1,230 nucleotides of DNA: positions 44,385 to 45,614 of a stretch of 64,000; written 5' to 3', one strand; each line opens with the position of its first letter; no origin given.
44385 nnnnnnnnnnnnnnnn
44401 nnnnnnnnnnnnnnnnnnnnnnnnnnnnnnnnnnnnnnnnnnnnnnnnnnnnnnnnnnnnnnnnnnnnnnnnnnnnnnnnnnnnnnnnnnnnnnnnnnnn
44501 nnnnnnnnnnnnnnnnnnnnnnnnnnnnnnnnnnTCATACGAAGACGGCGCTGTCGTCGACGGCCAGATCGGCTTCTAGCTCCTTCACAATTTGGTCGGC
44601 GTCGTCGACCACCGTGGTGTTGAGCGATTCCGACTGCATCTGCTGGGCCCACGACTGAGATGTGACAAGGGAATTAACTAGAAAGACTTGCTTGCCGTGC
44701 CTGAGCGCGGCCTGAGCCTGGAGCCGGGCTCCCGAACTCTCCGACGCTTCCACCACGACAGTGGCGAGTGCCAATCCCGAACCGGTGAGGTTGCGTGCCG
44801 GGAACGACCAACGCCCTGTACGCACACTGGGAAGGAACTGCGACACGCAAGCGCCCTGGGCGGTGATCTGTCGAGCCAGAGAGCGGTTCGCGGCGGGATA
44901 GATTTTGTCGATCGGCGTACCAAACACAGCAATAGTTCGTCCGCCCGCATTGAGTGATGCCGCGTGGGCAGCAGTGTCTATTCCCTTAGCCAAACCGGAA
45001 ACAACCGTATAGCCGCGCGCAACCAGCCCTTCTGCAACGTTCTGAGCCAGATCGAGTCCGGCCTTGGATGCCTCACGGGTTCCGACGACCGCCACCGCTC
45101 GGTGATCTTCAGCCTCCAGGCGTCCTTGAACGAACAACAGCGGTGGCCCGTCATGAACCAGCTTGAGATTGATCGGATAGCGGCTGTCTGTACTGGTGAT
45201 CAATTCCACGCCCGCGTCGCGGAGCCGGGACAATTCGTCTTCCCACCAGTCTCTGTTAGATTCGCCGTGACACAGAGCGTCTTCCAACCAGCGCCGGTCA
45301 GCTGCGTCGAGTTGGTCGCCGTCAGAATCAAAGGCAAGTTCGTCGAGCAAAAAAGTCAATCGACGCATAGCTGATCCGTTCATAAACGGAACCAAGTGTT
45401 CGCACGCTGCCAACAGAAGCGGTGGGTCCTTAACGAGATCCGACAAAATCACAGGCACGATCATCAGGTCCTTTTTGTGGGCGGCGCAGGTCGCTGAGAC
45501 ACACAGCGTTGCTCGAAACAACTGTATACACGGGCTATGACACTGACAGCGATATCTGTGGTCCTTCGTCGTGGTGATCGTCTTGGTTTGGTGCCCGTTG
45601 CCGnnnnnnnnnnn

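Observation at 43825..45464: DprA-like + ComF-type PRTase pair with ATGA overlap: ShosTA-like candidate defence/TA module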

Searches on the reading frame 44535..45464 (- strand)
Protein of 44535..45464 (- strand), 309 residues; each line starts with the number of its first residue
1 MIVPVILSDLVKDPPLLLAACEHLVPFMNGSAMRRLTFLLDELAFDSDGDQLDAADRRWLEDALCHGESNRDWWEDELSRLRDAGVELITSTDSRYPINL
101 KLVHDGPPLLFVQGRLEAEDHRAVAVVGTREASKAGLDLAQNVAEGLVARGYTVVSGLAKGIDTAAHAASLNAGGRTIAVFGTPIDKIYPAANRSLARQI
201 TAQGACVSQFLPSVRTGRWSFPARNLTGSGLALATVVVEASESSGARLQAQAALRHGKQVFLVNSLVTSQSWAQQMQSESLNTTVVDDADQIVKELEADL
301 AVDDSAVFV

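Call 6: search_protein_families(library=pfam, proteins=[window:44535-45464:-], max_evalue=1)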
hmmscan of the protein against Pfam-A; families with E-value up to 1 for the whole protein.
window:44535-45464:- (309 aa): 4 families
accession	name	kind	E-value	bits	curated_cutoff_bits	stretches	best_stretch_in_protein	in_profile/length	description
PF02481.21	DNA_processg_A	-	2.2e-60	203.9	29.6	1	82-276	3-200/212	DNA recombination-mediator protein A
PF18306.6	LDcluster4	-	7.5e-06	26.1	26.3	1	123-180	3-61/151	SLOG cluster4 family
PF18313.7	TLP1_add_C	-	0.05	14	26.1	1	107-135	37-65/83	Thiolase-like protein type 1 additional C-terminal domain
PF03447.22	NAD_binding_3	-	0.12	13.5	24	1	234-269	59-94/116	Homoserine dehydrogenase, NAD binding domain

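Call 7: search_protein_families(library=padloc, proteins=[window:44535-45464:-], max_evalue=1)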
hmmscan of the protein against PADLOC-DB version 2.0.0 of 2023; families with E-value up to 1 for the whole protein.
window:44535-45464:- (309 aa): 3 families
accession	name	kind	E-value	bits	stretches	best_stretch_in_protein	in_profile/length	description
PDLC03961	ShosA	-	2.4e-66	222.1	1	69-297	62-294/303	-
PDLC03927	PsyrA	-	5.5e-33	112.6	1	78-268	86-277/398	-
PDLC02997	ShosA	-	5.2e-23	79.8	1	80-253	89-263/327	-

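Call 8: search_protein_families(library=ncbifam, proteins=[window:44535-45464:-], max_evalue=1)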
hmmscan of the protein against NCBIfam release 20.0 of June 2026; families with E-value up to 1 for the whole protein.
window:44535-45464:- (309 aa): 6 families
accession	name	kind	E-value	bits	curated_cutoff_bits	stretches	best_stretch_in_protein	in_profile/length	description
TIGR00732.1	dprA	equivalog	7.7e-56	188.7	191.15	1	82-274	5-198/220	DNA-processing protein DprA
NF008007.0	PRK10736.1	equivalog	1.5e-44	152.7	495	1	73-271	59-258/374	DNA-protecting protein DprA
TIGR00725.1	TIGR00725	hypoth_equivalog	0.0009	18.7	106.9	1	123-181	3-61/159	TIGR00725 family protein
NF001395.0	PRK00281.3-1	equivalog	0.024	14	394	1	115-169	171-227/306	undecaprenyl-diphosphate phosphatase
NF058542.1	CtkRMPhLog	equivalog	0.062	13.2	300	1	134-181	15-63/177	cytokinin riboside 5'-monophosphate phosphoribohydrolase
NF001397.0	PRK00281.3-4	equivalog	0.08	12.5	363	1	112-168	135-195/281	undecaprenyl-diphosphate phosphatase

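Call 20: search_solved_structures(query=window:44535-45464:-, max_evalue=0.001, show_alignments=2)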
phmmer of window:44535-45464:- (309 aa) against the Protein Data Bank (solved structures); distinct sequences matched with E-value up to 0.001: 7.
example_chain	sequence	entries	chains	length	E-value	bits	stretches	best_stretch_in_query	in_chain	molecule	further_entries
3uqz_A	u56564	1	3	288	1.3e-33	119.8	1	92-265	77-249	DNA processing protein DprA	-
3maj_A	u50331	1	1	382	2e-30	109.3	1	76-270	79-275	DNA processing chain A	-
8zva_A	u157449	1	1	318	1e-19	74.2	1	79-249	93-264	DNA processing protein DprA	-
9vzo_A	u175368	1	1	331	1.1e-19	74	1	79-249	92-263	DprA-like antitoxin protein ShosA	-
4ljr_A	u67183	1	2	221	2.2e-11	46.9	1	95-269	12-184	DNA processing chain A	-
5mll_A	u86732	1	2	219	2.4e-11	46.7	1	95-267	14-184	DNA processing chain A (DprA)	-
4ljk_A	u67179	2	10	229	2.8e-11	46.5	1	95-267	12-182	DNA processing chain A (DprA)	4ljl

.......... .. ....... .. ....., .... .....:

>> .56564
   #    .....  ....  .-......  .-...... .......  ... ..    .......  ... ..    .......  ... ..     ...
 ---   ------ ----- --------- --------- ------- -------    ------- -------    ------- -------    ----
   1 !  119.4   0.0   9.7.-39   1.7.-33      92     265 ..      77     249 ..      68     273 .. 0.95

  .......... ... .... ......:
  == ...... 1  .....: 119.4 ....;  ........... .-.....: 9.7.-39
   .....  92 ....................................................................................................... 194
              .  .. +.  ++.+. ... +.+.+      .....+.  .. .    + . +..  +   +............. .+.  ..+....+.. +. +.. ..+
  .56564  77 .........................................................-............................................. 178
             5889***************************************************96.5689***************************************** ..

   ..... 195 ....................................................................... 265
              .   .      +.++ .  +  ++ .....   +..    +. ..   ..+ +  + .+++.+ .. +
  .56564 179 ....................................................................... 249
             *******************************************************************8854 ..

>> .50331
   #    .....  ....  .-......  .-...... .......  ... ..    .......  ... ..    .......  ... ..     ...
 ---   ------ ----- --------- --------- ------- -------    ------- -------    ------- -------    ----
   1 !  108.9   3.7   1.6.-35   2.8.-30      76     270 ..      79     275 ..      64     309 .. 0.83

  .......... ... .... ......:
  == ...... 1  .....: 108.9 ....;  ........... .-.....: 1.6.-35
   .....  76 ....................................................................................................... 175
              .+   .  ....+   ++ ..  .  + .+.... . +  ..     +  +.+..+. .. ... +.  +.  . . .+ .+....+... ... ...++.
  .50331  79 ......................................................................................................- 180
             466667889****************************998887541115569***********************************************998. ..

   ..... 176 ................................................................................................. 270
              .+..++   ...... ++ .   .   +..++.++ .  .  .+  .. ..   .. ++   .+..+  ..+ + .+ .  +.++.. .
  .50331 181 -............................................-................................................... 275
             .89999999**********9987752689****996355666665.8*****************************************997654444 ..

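Call 38: search_dna_similar(query=window:44535-45464:-, collection=plasmids, mode=protein, max_evalue=1e-10, max_rows=30)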
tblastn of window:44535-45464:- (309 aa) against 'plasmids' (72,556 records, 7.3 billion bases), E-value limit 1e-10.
Records with a match: 258; places in all: 267; records where one place covers at least 80% of the query: 10.
Best place of each record, by identity: <60% 258.
By first word of the organism name: Streptomyces 27; Pseudosulfitobacter 18; Bacillus 18; Arthrobacter 16; Escherichia 14; Klebsiella 10; Paracoccus 8; Sinorhizobium 7; Azospirillum 7; Bradyrhizobium 7; and 68 more.
By predicted mobility (MOB-suite, as given by PLSDB): non-mobilizable 171; conjugative 45; mobilizable 42.
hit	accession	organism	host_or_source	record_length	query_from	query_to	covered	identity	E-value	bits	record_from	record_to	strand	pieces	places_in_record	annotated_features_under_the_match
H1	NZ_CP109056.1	Streptomyces sp. NBC_01304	-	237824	60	296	77%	49.6%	4e-58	208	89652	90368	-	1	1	DNA-processing protein DprA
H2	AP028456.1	Kitasatospora purpeofusca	whole organism,soil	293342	42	294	82%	45.3%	1e-54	198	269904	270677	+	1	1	hypothetical protein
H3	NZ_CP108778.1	Embleya sp. NBC_00896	-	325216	60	294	76%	48.5%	6e-59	210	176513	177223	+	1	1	DNA-processing protein DprA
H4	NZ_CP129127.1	Streptomyces sp. P9-2B-2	whole organism,soil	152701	56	297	78%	46.5%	7e-55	199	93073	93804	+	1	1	DNA-processing protein DprA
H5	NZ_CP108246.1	Streptomyces sp. NBC_00073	-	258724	56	290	76%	47.5%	7e-55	199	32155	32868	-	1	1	DNA-processing protein DprA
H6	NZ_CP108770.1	Streptomyces goshikiensis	-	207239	57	290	76%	47.7%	5e-54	196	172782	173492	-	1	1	DNA-processing protein DprA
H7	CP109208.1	Streptomyces althioticus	-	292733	60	290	75%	48.1%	1e-55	201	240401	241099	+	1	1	DNA-protecting protein DprA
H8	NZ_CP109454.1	Streptomyces cellulosae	-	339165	60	290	75%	48.1%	1e-55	201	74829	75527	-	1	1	DNA-processing protein DprA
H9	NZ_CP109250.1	Streptomyces cellulosae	-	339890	60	290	75%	48.1%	1e-55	201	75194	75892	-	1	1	DNA-processing protein DprA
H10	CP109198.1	Streptomyces cellulosae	-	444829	60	290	75%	48.1%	1e-55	201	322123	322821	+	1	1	DNA-protecting protein DprA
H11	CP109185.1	Streptomyces cellulosae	-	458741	60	290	75%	48.1%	1e-55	201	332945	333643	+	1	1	DNA-protecting protein DprA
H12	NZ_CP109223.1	Streptomyces cellulosae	-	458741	60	290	75%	48.1%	1e-55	201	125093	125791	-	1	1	DNA-processing protein DprA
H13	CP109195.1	Streptomyces cellulosae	-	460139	60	290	75%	48.1%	1e-55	201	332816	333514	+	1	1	DNA-protecting protein DprA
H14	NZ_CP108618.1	Streptomyces avidinii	-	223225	56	290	76%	47.1%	3e-54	197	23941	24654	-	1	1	DNA-processing protein DprA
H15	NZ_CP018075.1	Streptomyces venezuelae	cultured microorganism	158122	60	288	74%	48.1%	2e-54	197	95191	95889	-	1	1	DNA-processing protein DprA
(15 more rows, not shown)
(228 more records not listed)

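Call 39: search_dna_similar(query=window:44535-45464:-, collection=phages, mode=protein, max_evalue=1e-8, max_rows=30)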
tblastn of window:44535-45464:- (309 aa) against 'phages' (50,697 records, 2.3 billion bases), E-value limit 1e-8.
Records with a match: 40; places in all: 40; records where one place covers at least 80% of the query: 0.
Best place of each record, by identity: <60% 40.
By first word of the organism name: Bacteriophage 9; Listeria 6; Burkholderia 5; Gordonia 4; Salmonella 3; Pseudomonas 2; Acinetobacter 2; Escherichia 2; Peduovirus 2; Ralstonia 1; and 4 more.
By host as written in the record: - 16; Listeria monocytogenes 6; Gordonia terrae 3612 4; Burkholderia pseudomallei BP82 2; Burkholderia gladioli 2; Homo sapiens 2; Burkholderia pseudomallei 1; Pseudomonas aeruginosa isolate 20 1; and 6 more.
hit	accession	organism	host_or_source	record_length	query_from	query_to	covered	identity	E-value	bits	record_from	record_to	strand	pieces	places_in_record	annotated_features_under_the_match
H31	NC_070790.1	Gordonia phage Bosnia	Gordonia terrae 3612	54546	76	294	71%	44.7%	1e-49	182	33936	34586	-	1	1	41: DprA-like DNA processing chain A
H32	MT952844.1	Gordonia phage Bosnia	Gordonia terrae 3612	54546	76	294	71%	44.7%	1e-49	182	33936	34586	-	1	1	41: DprA-like DNA processing chain A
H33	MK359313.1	Gordonia phage Vasanti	Gordonia terrae 3612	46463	84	276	62%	50.8%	7e-53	191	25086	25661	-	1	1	30: DprA-like DNA processing chain A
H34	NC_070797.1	Gordonia phage Vasanti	Gordonia terrae 3612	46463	84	276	62%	50.8%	7e-53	191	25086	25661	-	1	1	30: DprA-like DNA processing chain A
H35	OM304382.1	Burkholderia phage PhiBP82.2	Burkholderia pseudomallei BP82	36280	79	296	71%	39.4%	4e-36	143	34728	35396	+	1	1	rossmann fold nucleotide-binding protein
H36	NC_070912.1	Burkholderia phage PhiBP82.2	Burkholderia pseudomallei BP82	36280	79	296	71%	39.4%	4e-36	143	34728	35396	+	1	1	rossmann fold nucleotide-binding protein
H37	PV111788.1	Burkholderia phage vB_SBP15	Burkholderia pseudomallei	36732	79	296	71%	39.4%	4e-36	143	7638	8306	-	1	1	DNA-processing protein DprA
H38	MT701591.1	Burkholderia phage Mana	Burkholderia gladioli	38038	62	297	76%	36.1%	4e-30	125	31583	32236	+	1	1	nucleotide-binding protein | phosphoribosyltransferase | ribosome_binding_site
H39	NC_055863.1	Burkholderia phage Mana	Burkholderia gladioli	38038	62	297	76%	36.1%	4e-30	125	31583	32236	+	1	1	DNA-protecting protein DprA | phosphoribosyltransferase | ribosome_binding_site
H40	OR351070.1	Pseudomonas phage Riah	Pseudomonas aeruginosa isolate 20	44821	80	296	70%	39.0%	6e-30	125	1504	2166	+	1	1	DNA-processing protein A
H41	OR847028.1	Listeria phage LM 4-11-1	Listeria monocytogenes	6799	85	296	69%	39.6%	7e-44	165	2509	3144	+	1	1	record has no annotation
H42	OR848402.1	Listeria phage LM 4-14-1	Listeria monocytogenes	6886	85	296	69%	39.6%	7e-44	165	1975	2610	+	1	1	record has no annotation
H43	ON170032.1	Ralstonia phage YO009_3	Ralstonia solanacearum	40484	78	298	72%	38.0%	5e-37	145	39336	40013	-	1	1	record has no annotation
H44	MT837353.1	Bacteriophage sp.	human fecal samples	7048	85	303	71%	38.3%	2e-28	120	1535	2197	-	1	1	record has no annotation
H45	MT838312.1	Bacteriophage sp.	human fecal samples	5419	75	306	75%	36.0%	8e-25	110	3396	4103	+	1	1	record has no annotation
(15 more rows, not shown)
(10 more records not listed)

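Call 40: get_annotated_region(hit=H39, flank=3000)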
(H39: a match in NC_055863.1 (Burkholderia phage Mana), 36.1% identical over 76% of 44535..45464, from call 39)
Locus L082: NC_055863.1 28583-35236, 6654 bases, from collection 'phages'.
description: Burkholderia phage Mana, complete genome.
organism: Burkholderia phage Mana (NCBI taxid 2767578)
taxonomy: Viruses; Duplodnaviria; Heunggongvirae; Uroviricota; Caudoviricetes; Peduoviridae; Aptresvirus; Aptresvirus mana
host: Burkholderia gladioli; source: soil; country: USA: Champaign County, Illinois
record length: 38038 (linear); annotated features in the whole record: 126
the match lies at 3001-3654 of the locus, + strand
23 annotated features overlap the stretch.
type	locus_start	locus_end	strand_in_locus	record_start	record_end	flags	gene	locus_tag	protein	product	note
CDS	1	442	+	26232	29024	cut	-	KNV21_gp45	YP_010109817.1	DNA primase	InterPro:IPR036977, IPR006171; (HHPred) helicase prob=100%; primase prob=99.9%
regulatory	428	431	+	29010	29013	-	-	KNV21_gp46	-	ribosome_binding_site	-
CDS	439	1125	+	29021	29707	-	-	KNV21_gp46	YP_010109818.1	hypothetical protein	1 transmembrane domain with a non-cytoplasmic domain at the N-term and a cytoplasmic domain at the C-term; SPV21566 ...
regulatory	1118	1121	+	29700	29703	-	-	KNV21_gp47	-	ribosome_binding_site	-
CDS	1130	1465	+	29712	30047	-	-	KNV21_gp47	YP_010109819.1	excisionase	IPR041657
regulatory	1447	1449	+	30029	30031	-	-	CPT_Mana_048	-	ribosome_binding_site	-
CDS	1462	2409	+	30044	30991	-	-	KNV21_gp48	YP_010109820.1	site-specific integrase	NP_059584 Int [Salmonella virus P22] evalue 5.23711e-73; IPR010998, IPR013762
regulatory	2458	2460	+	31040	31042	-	-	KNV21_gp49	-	ribosome_binding_site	-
CDS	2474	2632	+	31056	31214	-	-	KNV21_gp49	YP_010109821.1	hypothetical protein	-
regulatory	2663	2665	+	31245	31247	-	-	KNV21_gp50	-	ribosome_binding_site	-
CDS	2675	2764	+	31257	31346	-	-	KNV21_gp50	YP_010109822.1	hypothetical protein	-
regulatory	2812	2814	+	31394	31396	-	-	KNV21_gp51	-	ribosome_binding_site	-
CDS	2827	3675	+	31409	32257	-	-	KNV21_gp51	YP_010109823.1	DNA-protecting protein DprA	VUD39629 Rossmann fold nucleotide-binding protein Smf possibly involved in DNA uptake [Escherichia virus P2] evalue ...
regulatory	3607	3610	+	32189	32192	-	-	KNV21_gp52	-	ribosome_binding_site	-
CDS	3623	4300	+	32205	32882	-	-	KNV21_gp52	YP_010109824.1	phosphoribosyltransferase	ref|WP_059939060 hypothetical protein [Burkholderia multivorans] evalue 6.44511e-96; HHpred, probability 99.2, lZF_D ...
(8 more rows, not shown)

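Call 41: get_annotated_region(hit=H1, flank=4000)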
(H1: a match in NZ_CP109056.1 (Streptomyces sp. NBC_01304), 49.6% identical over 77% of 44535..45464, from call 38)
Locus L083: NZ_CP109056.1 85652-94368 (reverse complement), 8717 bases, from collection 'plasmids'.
description: Streptomyces sp. NBC_01304 plasmid unnamed1, complete sequence
organism: Streptomyces sp. NBC_01304 (NCBI taxid 2903818)
taxonomy: Bacteria; Actinomycetota; Actinomycetes; Kitasatosporales; Streptomycetaceae; Streptomyces; Streptomyces sp. NBC 01304
host: -; source: -; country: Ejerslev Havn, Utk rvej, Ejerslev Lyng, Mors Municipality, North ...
typing (MOB-suite, as given by PLSDB): non-mobilizable
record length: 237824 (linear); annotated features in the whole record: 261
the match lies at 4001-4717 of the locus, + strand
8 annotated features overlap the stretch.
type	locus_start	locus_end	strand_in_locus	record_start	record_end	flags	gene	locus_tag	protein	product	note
CDS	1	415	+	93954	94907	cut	-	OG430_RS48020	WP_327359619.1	alpha/beta hydrolase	-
CDS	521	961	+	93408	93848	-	-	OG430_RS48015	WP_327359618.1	hypothetical protein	-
CDS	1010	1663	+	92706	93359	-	-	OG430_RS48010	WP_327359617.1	hypothetical protein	-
CDS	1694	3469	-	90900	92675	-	-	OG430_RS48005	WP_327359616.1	hypothetical protein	-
CDS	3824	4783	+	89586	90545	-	-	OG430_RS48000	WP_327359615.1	DNA-processing protein DprA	GO:0009294 - DNA-mediated transformation [Evidence IEA]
CDS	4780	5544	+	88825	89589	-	-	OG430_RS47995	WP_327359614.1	ComF family protein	-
CDS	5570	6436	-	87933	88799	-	-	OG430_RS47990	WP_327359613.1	DNA ligase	-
CDS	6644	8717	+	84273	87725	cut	dnaE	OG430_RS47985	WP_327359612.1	DNA polymerase III subunit alpha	GO:0006260 - DNA replication [Evidence IEA]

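Call 44: search_protein_families(library=padloc, proteins=[L082:2827-3675:+, L082:3623-4300:+, L083:3824-4783:+, L083:4780-5544:+], max_evalue=0.01)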
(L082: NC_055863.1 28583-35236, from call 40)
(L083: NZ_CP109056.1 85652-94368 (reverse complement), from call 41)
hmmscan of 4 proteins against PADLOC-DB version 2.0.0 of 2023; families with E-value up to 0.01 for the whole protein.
L082:2827-3675:+ (282 aa): 3 families
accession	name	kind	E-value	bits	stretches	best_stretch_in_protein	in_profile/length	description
PDLC03961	ShosA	-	3.3e-97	323.4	1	2-276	23-294/303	-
PDLC03927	PsyrA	-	5.2e-22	76.5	1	50-241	86-272/398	-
PDLC02997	ShosA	-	2.8e-21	74.1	1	56-239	93-270/327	-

L082:3623-4300:+ (225 aa): 1 family
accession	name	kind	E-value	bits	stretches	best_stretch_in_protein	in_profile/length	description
PDLC03962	ShosT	-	1.2e-41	141.2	1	13-220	2-213/237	-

L083:3824-4783:+ (319 aa): 3 families
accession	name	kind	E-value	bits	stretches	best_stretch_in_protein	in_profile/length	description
PDLC03961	ShosA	-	7.6e-64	213.9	1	68-299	60-294/303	-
PDLC03927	PsyrA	-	5.2e-28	96.3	1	24-285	32-290/398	-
PDLC02997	ShosA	-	3.2e-25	87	1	82-287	90-295/327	-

L083:4780-5544:+ (254 aa): 2 families
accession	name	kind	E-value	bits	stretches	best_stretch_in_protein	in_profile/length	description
PDLC03962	ShosT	-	2e-05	22.6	1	111-250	82-211/237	-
PDLC03928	PsyrT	-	0.00017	18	1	199-249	638-683/689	-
